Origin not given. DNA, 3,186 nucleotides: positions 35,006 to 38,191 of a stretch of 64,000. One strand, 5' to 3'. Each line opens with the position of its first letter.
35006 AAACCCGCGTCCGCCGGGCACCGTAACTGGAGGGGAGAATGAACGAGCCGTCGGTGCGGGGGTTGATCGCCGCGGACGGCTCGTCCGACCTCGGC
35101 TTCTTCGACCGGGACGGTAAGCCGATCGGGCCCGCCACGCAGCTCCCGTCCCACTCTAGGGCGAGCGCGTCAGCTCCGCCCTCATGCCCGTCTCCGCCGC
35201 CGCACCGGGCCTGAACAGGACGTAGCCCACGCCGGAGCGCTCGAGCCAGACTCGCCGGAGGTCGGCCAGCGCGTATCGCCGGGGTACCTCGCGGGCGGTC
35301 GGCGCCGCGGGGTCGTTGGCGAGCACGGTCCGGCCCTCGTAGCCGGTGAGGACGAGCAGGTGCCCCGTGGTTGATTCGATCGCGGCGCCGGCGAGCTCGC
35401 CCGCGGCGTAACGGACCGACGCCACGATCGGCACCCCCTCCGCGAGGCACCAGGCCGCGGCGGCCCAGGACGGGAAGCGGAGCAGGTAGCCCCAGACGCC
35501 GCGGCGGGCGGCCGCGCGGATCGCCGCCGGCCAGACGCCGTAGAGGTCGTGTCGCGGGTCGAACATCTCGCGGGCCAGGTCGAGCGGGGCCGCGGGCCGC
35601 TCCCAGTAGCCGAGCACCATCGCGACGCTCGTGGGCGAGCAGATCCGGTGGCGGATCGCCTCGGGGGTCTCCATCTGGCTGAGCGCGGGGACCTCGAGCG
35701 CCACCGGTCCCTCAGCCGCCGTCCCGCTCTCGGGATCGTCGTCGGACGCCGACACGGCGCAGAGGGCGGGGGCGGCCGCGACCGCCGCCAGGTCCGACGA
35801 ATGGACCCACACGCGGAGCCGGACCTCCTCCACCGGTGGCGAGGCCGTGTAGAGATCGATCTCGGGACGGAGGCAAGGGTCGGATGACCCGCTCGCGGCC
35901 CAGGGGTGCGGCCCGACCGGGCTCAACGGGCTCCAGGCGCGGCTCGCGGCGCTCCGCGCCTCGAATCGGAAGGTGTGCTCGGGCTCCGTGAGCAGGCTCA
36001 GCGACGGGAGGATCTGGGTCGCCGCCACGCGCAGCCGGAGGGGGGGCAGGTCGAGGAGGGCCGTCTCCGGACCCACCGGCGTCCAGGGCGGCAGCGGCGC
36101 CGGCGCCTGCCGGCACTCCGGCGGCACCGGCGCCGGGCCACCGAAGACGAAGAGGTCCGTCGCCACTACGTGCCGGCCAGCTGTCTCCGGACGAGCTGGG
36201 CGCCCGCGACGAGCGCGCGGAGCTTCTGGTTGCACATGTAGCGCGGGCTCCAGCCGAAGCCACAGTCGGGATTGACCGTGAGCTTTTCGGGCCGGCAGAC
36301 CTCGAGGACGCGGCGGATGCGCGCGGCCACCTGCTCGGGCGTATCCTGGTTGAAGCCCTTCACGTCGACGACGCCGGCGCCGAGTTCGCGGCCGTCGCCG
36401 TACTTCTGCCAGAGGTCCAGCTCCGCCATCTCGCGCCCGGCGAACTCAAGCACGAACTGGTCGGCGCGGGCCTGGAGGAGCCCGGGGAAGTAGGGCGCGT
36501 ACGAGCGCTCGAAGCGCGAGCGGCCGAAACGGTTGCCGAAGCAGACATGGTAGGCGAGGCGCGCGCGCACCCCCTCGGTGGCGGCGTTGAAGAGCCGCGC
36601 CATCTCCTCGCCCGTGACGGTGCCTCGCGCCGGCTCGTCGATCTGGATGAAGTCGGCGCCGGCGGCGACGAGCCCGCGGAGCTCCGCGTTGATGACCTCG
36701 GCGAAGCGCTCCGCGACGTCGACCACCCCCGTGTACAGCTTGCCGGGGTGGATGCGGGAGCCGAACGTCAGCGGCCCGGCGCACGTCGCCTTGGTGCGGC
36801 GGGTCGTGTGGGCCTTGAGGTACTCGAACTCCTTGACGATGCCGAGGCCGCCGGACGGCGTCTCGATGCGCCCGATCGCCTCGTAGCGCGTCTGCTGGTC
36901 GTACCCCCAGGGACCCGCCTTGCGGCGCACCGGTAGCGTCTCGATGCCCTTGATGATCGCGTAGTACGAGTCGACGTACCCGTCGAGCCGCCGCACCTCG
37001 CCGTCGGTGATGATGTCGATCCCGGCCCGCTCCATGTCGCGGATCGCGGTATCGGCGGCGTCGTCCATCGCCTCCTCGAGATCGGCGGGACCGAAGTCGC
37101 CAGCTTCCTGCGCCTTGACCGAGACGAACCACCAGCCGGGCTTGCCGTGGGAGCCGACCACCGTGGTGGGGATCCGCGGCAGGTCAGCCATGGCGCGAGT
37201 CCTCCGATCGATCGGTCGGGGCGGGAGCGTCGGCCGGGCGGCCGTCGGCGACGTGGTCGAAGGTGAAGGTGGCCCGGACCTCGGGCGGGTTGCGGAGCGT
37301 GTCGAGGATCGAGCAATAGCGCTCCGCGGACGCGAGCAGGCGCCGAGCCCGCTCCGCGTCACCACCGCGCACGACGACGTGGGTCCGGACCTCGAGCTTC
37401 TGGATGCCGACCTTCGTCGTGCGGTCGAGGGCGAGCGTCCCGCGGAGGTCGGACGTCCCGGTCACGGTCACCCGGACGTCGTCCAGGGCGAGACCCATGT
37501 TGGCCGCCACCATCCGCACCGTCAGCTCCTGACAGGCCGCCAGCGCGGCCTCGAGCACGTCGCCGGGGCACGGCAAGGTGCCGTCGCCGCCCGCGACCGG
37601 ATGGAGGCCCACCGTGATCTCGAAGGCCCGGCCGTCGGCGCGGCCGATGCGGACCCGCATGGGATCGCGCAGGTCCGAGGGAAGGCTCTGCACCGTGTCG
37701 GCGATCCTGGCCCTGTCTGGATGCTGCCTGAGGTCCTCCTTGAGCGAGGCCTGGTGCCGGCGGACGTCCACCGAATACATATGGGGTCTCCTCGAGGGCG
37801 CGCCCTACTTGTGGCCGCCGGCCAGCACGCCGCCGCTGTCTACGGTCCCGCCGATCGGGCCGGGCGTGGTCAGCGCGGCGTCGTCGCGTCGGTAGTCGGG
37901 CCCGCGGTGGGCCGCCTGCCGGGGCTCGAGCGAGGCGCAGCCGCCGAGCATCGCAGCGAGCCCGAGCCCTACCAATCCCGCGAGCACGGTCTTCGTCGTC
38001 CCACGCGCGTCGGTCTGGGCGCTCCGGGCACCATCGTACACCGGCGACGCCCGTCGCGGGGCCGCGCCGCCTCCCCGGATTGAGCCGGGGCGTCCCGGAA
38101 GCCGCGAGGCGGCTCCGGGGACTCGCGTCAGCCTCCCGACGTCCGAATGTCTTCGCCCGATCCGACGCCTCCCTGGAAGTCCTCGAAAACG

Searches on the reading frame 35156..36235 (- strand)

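Call 4: search_protein_families(library=pfam, max_evalue=1, proteins=[window:35156-36235:-])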
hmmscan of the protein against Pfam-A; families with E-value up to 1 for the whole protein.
window:35156-36235:- (359 aa): 1 family
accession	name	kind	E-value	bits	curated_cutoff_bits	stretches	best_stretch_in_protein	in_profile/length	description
PF13529.12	Peptidase_C39_2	-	2.9e-19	70.5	24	1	180-310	1-143/143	Peptidase_C39 like family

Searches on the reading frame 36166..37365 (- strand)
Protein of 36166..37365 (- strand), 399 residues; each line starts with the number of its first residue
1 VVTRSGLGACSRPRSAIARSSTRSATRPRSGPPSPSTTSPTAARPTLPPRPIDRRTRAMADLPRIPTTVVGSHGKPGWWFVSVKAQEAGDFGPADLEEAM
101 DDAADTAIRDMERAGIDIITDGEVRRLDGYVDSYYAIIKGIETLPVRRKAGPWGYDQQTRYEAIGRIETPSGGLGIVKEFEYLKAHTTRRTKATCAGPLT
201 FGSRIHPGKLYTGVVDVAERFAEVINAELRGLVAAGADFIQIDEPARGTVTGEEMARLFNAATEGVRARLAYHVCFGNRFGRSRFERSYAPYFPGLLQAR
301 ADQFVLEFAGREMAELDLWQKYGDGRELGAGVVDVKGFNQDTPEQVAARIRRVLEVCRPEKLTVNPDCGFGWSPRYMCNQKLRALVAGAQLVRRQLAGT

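Call 4: search_protein_families(library=pfam, max_evalue=1, proteins=[window:36166-37365:-])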
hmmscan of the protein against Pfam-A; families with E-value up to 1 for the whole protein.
window:36166-37365:- (399 aa): 3 families
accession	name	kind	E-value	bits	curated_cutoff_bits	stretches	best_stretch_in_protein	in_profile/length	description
PF01717.24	Meth_synt_2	-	2.5e-24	86.6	21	1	66-390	2-323/324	Cobalamin-independent synthase, Catalytic domain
PF08267.18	Meth_synt_1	-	6.3e-06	26.4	27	1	178-352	138-307/313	Cobalamin-independent synthase, N-terminal domain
PF07232.17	DUF1424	-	0.086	12.3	23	1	178-241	141-200/329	Putative rep protein (DUF1424)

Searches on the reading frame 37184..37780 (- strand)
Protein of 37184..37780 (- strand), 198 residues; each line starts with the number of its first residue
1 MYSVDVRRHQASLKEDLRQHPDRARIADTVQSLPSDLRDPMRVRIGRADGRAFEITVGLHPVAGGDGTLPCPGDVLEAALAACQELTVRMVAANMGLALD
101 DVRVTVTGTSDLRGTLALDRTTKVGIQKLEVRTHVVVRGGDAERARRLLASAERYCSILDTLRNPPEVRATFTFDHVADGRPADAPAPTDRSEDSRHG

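Call 4: search_protein_families(library=pfam, max_evalue=1, proteins=[window:37184-37780:-])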
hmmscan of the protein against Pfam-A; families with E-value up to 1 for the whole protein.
window:37184-37780:- (198 aa): 2 families
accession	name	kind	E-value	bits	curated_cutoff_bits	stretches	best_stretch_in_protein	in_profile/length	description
PF02566.24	OsmC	-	5.7e-20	72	27.5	1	65-169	1-98/100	OsmC-like protein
PF11607.14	DUF3247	-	0.11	13.3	25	0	18-62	7-50/92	Protein of unknown function (DUF3247)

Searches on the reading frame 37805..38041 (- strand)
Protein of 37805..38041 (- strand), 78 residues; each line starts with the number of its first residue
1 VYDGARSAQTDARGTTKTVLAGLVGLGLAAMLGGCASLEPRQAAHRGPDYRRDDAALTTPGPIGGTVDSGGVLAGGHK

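Call 4: search_protein_families(library=pfam, max_evalue=1, proteins=[window:37808-38041:-])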
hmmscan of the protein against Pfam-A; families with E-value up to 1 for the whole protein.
seq(78 aa): 0 families

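Call 5: search_protein_families(library=ncbifam, max_evalue=1, proteins=[window:37808-38041:-])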
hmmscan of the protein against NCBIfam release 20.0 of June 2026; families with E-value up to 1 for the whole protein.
seq(78 aa): 0 families

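Call 54: search_protein_families(library=padloc, max_evalue=1, proteins=[window:37805-38041:-])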
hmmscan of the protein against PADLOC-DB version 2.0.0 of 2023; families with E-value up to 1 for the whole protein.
window:37805-38041:- (78 aa): 0 families

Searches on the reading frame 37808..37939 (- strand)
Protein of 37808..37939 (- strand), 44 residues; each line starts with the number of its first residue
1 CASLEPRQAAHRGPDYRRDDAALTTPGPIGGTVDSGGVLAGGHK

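Call 80: search_protein_families(library=pfam, max_evalue=10, proteins=[window:37808-37939:-])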
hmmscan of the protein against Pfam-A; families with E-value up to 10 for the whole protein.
seq(44 aa): 0 families
